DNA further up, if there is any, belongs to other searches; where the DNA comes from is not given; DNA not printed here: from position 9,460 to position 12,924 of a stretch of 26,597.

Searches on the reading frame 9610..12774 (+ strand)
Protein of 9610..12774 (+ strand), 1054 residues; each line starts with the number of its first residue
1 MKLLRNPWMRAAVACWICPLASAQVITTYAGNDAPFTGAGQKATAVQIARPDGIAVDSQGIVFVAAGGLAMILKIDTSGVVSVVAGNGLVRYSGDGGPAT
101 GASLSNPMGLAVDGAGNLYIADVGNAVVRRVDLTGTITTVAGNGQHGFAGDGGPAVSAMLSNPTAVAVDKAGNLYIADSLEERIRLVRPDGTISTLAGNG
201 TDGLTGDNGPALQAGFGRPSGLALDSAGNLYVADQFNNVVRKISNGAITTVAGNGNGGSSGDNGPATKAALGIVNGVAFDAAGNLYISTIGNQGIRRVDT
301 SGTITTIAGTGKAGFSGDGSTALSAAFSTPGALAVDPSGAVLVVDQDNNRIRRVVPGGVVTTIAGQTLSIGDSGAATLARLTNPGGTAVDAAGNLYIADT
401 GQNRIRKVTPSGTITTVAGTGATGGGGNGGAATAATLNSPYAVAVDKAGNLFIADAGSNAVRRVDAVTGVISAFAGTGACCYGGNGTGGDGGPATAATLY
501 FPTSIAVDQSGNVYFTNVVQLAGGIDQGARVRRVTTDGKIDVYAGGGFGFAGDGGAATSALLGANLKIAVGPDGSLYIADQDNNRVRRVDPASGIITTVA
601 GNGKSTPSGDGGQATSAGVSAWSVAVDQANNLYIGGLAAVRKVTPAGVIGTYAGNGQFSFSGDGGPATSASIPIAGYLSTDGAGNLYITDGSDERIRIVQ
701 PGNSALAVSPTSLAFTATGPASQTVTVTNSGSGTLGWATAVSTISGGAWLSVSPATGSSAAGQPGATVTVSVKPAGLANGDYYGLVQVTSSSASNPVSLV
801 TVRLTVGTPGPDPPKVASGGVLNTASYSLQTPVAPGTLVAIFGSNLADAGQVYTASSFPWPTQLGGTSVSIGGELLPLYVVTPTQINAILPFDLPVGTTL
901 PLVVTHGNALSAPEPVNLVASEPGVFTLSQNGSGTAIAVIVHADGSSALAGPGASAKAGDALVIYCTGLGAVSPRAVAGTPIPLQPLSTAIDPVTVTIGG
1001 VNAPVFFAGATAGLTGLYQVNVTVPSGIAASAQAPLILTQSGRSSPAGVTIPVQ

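Call 8: search_protein_families(library=pfam, proteins=[window:9610-12774:+], max_evalue=0.01)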
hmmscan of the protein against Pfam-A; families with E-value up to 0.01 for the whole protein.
window:9610-12774:+ (1054 aa): 13 families
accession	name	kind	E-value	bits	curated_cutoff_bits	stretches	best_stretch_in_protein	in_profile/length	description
PF25021.1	TEN_NHL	-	8.3e-64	216.2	27.1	10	93-146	130-181/357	Teneurin NHL domain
PF01436.27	NHL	-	7.2e-36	120.9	20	2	216-238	1-22/28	NHL repeat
PF06739.17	SBBP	-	1.4e-18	67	20.5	0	498-514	11-27/38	Beta-propeller repeat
PF08450.18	SGL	-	2.8e-16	60.3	26.3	1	169-417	9-219/246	SMP-30/Gluconolactonase/LRE-like region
PF22701.2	Mala_s_1-like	-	1.9e-10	41.3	27.5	0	109-234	44-149/195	Mal s 1 allergenic protein-like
PF24684.1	Vgb_lyase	-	8.8e-10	38.3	50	0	322-466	133-251/290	Virginiamycin B lyase family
PF19190.6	BACON_2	-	1.4e-08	35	25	1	706-798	2-90/94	Viral BACON domain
PF07494.17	Reg_prop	-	4.6e-08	32.8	20.4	0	274-290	7-23/24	Two component regulator propeller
PF13449.12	Phytase-like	-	2.3e-06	28.2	27.6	0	374-417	60-103/284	Esterase-like activity of phytase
PF20067.5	SSL_N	-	0.0001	22.5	18.9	0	568-582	26-40/46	Strictosidine synthase-like, N-terminal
PF05787.19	PhoX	-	0.00014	21.6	24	0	375-422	422-473/515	Alkaline phosphatase PhoX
PF06977.17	SdiA-regulated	-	0.00043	20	21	0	212-234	218-240/249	SdiA-regulated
PF01833.30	TIG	-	0.0075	16.7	20.9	1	829-908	9-72/84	IPT/TIG domain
